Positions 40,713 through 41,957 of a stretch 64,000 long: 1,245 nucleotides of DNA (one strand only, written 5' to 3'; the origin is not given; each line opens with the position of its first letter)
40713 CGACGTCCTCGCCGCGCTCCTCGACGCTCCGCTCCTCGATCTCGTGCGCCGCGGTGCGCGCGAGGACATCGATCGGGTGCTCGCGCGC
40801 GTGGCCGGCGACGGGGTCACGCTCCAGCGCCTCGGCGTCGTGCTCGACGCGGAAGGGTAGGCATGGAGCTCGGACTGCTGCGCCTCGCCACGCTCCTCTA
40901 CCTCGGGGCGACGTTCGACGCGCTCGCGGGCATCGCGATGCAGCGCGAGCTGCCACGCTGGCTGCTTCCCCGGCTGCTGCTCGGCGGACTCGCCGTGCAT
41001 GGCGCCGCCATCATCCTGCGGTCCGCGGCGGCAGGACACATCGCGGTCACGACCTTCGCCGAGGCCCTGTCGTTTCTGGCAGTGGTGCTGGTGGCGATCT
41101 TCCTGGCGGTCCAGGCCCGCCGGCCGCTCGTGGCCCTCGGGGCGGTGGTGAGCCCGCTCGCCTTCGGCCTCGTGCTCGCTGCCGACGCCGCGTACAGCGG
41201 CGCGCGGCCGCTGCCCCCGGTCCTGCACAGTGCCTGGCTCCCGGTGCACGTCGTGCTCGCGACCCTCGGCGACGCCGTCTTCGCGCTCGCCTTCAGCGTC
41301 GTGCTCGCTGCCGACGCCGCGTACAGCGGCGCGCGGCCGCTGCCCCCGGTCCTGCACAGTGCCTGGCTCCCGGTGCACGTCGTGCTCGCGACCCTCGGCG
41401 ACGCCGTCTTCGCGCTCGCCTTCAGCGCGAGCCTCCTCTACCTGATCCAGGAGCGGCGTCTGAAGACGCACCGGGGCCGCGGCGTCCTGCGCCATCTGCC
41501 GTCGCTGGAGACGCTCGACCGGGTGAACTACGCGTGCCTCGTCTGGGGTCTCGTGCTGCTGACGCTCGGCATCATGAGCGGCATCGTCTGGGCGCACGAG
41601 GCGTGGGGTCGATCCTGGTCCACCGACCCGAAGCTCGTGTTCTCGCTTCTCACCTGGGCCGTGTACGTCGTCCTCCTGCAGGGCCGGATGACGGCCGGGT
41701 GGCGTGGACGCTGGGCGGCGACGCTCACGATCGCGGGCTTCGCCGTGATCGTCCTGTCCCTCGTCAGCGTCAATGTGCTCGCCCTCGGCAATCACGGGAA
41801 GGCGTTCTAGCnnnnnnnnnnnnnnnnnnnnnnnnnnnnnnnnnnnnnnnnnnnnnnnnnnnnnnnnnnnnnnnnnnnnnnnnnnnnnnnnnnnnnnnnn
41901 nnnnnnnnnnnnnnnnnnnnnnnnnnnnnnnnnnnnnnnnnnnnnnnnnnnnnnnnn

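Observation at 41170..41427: Perfect 129-bp in-frame tandem duplication inside the ccsA/hemX-like cytochrome c assembly gene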

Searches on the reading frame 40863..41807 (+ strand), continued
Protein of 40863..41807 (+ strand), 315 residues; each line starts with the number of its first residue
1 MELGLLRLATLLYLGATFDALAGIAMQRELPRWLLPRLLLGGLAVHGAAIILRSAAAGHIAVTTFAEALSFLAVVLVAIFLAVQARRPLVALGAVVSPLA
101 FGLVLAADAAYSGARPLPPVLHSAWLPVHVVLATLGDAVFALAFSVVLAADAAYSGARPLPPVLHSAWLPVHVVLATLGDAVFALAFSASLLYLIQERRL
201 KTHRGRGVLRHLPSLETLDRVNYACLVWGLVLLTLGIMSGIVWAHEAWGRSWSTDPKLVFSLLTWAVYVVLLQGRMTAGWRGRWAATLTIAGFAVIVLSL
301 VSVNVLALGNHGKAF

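Call 21: find_encoding_contigs(protein=P0137, flank=3000)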
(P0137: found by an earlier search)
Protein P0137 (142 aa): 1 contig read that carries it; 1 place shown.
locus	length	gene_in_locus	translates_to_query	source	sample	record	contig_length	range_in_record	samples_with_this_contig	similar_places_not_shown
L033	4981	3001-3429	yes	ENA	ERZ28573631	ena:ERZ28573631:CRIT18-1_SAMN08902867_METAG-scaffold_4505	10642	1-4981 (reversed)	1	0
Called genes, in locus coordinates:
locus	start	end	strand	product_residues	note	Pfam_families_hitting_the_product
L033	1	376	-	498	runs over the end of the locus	-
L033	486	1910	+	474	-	PF01464:SLT, PF01476:LysM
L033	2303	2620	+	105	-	PF14824:Sirohm_synth_M (weak)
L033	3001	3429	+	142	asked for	PF01578:Cytochrom_C_asm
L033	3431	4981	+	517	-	?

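Call 26: search_solved_structures(query=P0001, max_evalue=0.01, show_alignments=2)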
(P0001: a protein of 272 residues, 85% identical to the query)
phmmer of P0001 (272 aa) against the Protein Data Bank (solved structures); distinct sequences matched with E-value up to 0.01: 2.
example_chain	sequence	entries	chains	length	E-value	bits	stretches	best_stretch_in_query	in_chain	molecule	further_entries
7s9y_A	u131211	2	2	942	4.1e-12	49.4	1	41-270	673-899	Cytochrome c biogenesis protein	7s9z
25vk_A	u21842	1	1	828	5.5e-09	39.2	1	34-268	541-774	Cytochrome c biogenesis protein (CcsA)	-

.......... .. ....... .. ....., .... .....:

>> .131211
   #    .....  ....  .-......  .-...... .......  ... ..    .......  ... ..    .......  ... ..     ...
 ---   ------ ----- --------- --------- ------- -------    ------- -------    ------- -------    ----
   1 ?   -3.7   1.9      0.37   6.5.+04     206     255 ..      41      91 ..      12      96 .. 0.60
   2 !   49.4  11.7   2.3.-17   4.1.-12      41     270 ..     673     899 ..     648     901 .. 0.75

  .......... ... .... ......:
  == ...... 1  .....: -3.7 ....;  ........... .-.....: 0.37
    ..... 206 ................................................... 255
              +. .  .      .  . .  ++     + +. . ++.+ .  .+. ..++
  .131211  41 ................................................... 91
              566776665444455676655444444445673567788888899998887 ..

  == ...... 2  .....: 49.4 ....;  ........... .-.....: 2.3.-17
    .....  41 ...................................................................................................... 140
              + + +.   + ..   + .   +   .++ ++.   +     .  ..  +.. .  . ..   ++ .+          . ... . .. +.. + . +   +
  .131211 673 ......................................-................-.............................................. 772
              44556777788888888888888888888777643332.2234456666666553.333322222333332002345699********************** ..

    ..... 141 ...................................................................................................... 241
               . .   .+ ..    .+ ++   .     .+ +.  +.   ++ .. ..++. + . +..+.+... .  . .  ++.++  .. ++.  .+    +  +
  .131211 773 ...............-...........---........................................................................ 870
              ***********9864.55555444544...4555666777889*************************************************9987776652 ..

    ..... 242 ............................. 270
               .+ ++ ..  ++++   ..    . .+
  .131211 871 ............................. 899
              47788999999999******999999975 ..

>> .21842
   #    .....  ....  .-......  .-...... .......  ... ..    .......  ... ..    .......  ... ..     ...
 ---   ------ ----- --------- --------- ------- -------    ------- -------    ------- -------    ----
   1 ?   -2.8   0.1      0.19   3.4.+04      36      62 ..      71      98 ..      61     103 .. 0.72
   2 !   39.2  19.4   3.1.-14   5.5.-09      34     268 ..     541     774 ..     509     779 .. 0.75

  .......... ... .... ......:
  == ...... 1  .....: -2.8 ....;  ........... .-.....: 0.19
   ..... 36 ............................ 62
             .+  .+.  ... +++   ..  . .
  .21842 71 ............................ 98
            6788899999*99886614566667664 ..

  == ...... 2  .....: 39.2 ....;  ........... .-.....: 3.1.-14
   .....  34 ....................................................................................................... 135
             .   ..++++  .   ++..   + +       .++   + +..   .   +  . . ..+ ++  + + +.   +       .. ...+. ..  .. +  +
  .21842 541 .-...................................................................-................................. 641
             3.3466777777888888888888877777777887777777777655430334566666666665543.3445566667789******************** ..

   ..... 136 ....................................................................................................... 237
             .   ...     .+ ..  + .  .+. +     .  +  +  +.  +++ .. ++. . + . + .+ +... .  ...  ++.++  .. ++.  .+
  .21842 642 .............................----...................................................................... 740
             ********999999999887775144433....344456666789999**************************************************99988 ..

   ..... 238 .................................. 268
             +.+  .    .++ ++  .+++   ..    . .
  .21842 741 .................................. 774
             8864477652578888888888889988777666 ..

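Call 37: predict_structure(alignment_id=A2)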
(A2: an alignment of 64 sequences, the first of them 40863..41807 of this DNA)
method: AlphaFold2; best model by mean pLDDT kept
length: 315 residues; sequences in the alignment: 64
mean_pLDDT: 71.6   pTM: 0.71
mean pLDDT of the five models: 71.6, 71.1, 62.5, 58.3, 49.0
residues with pLDDT >= 90: 5; 70-90: 201; 50-70: 64; < 50: 45
segments of 3 or more residues with pLDDT < 50: 115-141, 143-145, 147-157
pLDDT, mean of each block of 10 residues (from residue 1): 79 83 65 81 89 79 73 87 78 78 73 46 36 43 48 47 68 81 85 80 56 77 88 85 75 73 83 79 80 76 62 50
secondary structure, 60 per line:
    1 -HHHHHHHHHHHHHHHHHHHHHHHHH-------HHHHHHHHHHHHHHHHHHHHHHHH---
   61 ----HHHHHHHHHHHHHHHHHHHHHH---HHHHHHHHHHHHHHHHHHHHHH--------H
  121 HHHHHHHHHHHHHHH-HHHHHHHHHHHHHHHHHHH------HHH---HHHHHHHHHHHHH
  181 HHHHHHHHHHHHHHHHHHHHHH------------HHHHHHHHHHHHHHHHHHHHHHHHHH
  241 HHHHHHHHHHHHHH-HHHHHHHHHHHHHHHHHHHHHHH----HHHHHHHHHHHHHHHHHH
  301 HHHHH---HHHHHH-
elements in order: H2-26 H34-57 H65-86 H90-111 H120-135 H137-155 H168-202 H215-254 H256-278 H283-305 H309-314
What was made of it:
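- The inserted part is modelled with low confidence (call 37).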

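Call 38: predict_structure(alignment_id=A3)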
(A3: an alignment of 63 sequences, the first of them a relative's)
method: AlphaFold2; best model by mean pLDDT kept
length: 272 residues; sequences in the alignment: 63
mean_pLDDT: 81.8   pTM: 0.83
mean pLDDT of the five models: 81.8, 75.5, 75.3, 74.7, 59.8
residues with pLDDT >= 90: 61; 70-90: 177; 50-70: 34; < 50: 0
segments of 3 or more residues with pLDDT < 50: none
pLDDT, mean of each block of 10 residues (from residue 1): 89 93 72 86 95 85 84 94 84 89 90 75 83 89 89 80 61 84 88 87 75 77 78 68 80 74 63 58
secondary structure, 60 per line:
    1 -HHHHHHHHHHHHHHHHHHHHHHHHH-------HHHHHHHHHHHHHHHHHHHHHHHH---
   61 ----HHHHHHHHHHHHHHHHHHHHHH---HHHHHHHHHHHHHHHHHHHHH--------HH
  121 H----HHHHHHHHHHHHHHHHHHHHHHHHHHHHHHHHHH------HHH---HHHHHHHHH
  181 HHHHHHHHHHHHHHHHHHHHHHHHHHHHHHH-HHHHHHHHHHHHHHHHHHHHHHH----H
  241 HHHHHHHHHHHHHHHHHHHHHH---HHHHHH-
elements in order: H2-26 H34-57 H65-86 H90-110 H126-159 H172-211 H213-235 H240-262 H266-271
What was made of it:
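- The allele duplicates invariant residues and lowers model confidence: pLDDT 71.6 versus 81.8, with residues 115-157 below 50 apart from two single positions (calls 37, 38).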

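Call 42: fold_search(model_id=the predicted structure, library=pdb)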
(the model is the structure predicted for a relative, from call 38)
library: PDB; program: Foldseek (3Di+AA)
matches with E <= 10: 122; with E <= 0.001: 2
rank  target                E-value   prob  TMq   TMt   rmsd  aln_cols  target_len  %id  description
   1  7s9y                  2.5e-06  1.00  0.80  0.26   3.1       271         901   24  Helicobacter Hepaticus CcsBA Open Conformation (released 2021-12-22)
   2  7s9z                  8.3e-04  1.00  0.53  0.21   7.0       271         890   23  Helicobacter Hepaticus CcsBA Closed Conformation (released 2021-12-22)
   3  6zmq                  1.1e-02  1.00  0.68  0.34   4.9       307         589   17  Cytochrome c Heme Lyase CcmF (released 2021-05-19)
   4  8fit_A                7.2e-01  0.25  0.22  0.25  13.1       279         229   15  Multi-state design of two-state switchable hinge proteins (released 2023-08-16)
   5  4rwa_A                1.0e+00  0.25  0.25  0.18  25.8       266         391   15  Synchrotron structure of the human delta opioid receptor in complex with a bifunctional peptide (PSI community target) (released 2015-01-14)
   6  4rwd_A                1.4e+00  0.20  0.25  0.18  25.1       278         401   14  XFEL structure of the human delta opioid receptor in complex with a bifunctional peptide (released 2015-01-14)
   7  4rwa_B                1.5e+00  0.18  0.25  0.19  25.7       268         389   15  Synchrotron structure of the human delta opioid receptor in complex with a bifunctional peptide (PSI community target) (released 2015-01-14)
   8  6me6_A                1.5e+00  0.18  0.25  0.16  19.0       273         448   14  XFEL crystal structure of human melatonin receptor MT2 in complex with 2-phenylmelatonin (released 2019-04-24)
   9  4rwd_B                1.9e+00  0.16  0.25  0.18  25.4       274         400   14  XFEL structure of the human delta opioid receptor in complex with a bifunctional peptide (released 2015-01-14)
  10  2vpw_C                1.9e+00  0.23  0.29  0.30  12.1       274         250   15  Polysulfide reductase with bound menaquinone (released 2008-06-10)
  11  7aqq_N                1.9e+00  0.11  0.22  0.16  19.8       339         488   11  Cryo-EM structure of Arabidopsis thaliana Complex-I (membrane core) (released 2021-12-08)
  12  6bfi_A                2.1e+00  0.25  0.31  0.12  25.9       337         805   12  Vinculin homolog in a sponge (phylum Porifera) reveals vertebrate-like cell adhesions involved in early multicellular  (released 2018-06-13)
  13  7nkz_B                2.1e+00  0.18  0.29  0.25  12.1       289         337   17  Cryo-EM structure of the cytochrome bd oxidase from M. tuberculosis at 2.5 A resolution (released 2021-09-22)
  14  6vp0_C                2.2e+00  0.08  0.21  0.16  22.1       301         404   13  Human Diacylglycerol Acyltransferase 1 in complex with oleoyl-CoA (released 2020-05-13)
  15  7vv0_R                2.3e+00  0.13  0.26  0.26  19.1       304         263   12  Cryo-EM structure of pseudoallergen receptor MRGPRX2 complex with PAMP-12, local (released 2021-12-01)
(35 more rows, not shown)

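Call 44: find_encoding_contigs(protein=P0138, flank=2000)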
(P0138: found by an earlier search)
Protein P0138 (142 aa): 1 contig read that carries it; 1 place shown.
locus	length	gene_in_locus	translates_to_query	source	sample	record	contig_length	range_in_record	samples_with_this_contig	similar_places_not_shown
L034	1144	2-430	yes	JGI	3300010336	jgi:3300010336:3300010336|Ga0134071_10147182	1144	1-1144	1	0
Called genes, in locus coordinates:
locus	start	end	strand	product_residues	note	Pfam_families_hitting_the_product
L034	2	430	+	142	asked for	PF01578:Cytochrom_C_asm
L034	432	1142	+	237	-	?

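Call 45: find_encoding_contigs(protein=P0121, flank=1500, max_places=10)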
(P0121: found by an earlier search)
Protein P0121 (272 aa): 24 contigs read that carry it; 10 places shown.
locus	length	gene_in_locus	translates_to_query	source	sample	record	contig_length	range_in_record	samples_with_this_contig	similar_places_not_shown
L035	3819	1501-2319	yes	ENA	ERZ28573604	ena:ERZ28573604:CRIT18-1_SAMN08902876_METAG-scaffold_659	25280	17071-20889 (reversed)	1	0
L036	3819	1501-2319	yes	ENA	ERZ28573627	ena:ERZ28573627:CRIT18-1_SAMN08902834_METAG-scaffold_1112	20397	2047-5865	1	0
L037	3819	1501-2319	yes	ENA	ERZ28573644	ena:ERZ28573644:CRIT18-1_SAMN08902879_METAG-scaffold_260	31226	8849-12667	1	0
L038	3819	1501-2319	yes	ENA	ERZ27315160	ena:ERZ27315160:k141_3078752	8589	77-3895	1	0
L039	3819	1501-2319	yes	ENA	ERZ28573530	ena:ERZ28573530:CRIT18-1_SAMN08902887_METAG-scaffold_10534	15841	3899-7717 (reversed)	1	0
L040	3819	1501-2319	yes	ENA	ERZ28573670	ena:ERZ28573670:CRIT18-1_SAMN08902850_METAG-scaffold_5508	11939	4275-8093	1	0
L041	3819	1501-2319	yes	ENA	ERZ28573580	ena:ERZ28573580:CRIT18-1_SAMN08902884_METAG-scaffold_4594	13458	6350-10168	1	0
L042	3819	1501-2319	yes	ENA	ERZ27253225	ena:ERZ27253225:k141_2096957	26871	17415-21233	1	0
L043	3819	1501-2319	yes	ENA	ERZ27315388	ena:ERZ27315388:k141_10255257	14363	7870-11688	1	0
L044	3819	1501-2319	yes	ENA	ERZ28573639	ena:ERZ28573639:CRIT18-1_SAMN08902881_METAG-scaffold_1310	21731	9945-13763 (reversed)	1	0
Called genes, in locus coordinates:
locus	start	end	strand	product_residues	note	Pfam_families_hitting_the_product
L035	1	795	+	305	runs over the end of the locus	PF01464:SLT, PF01476:LysM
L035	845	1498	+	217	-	PF13241:NAD_binding_7, PF14824:Sirohm_synth_M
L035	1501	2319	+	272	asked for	PF01578:Cytochrom_C_asm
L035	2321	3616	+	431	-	PF05201:GlutR_N, PF01488:Shikimate_DH, PF00745:GlutR_dimer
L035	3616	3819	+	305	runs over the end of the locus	PF01379:Porphobil_deam, PF03900:Porphobil_deamC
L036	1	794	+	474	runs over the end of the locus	PF01464:SLT, PF01476:LysM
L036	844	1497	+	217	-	PF13241:NAD_binding_7, PF14824:Sirohm_synth_M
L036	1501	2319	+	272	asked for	PF01578:Cytochrom_C_asm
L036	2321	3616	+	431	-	PF05201:GlutR_N, PF01488:Shikimate_DH, PF00745:GlutR_dimer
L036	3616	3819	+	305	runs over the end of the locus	PF01379:Porphobil_deam, PF03900:Porphobil_deamC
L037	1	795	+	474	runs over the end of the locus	PF01464:SLT, PF01476:LysM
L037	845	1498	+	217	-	PF13241:NAD_binding_7, PF14824:Sirohm_synth_M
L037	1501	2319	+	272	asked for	PF01578:Cytochrom_C_asm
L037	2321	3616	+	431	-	PF05201:GlutR_N, PF01488:Shikimate_DH, PF00745:GlutR_dimer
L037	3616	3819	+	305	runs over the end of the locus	PF01379:Porphobil_deam, PF03900:Porphobil_deamC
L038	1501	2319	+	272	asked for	PF01578:Cytochrom_C_asm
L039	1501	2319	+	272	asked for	PF01578:Cytochrom_C_asm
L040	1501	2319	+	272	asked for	PF01578:Cytochrom_C_asm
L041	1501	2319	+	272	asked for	PF01578:Cytochrom_C_asm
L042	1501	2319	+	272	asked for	PF01578:Cytochrom_C_asm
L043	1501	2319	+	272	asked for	PF01578:Cytochrom_C_asm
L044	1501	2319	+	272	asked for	PF01578:Cytochrom_C_asm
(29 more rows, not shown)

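Call 59: search_protein_families(library=ncbifam, proteins=[P0121], max_evalue=0.01)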
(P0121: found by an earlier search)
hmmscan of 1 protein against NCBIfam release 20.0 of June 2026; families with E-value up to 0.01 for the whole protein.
P0121 (272 aa): 1 family
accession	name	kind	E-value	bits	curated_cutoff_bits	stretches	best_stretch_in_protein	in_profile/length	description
TIGR03144.1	cytochr_II_ccsB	equivalog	4.5e-51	174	187.6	1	42-268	5-249/252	c-type cytochrome biogenesis protein CcsB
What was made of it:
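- On System II cytochrome c synthase CcsA/ResC: The single-copy allele scores 174.0 bits (call 59).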

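Call 60: search_protein_families(library=pfam, proteins=[P0121, P0006])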
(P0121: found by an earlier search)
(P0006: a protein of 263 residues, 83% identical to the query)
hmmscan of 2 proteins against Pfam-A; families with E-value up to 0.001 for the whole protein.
P0121 (272 aa): 1 family
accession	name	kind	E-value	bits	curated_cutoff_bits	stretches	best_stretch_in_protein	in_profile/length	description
PF01578.25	Cytochrom_C_asm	-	2.3e-41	142.2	29.9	1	66-265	5-209/212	Cytochrome C assembly protein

P0006 (263 aa): 1 family
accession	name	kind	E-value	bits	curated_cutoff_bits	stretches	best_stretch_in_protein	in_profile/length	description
PF01578.25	Cytochrom_C_asm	-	1e-34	120.5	29.9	1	66-256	5-209/212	Cytochrome C assembly protein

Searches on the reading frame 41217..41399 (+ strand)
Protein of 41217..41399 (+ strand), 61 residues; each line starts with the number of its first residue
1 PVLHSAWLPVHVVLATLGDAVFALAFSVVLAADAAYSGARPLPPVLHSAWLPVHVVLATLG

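Call 56: find_homologous_proteins(query=window:41217-41399:+, max_evalue=0.001)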
Query seq(61 aa): 2 candidates shared short words with the query, none scored E <= 0.001.
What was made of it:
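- Tried and rejected: It did not even recover the known homologues, so the result is uninformative (call 56).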
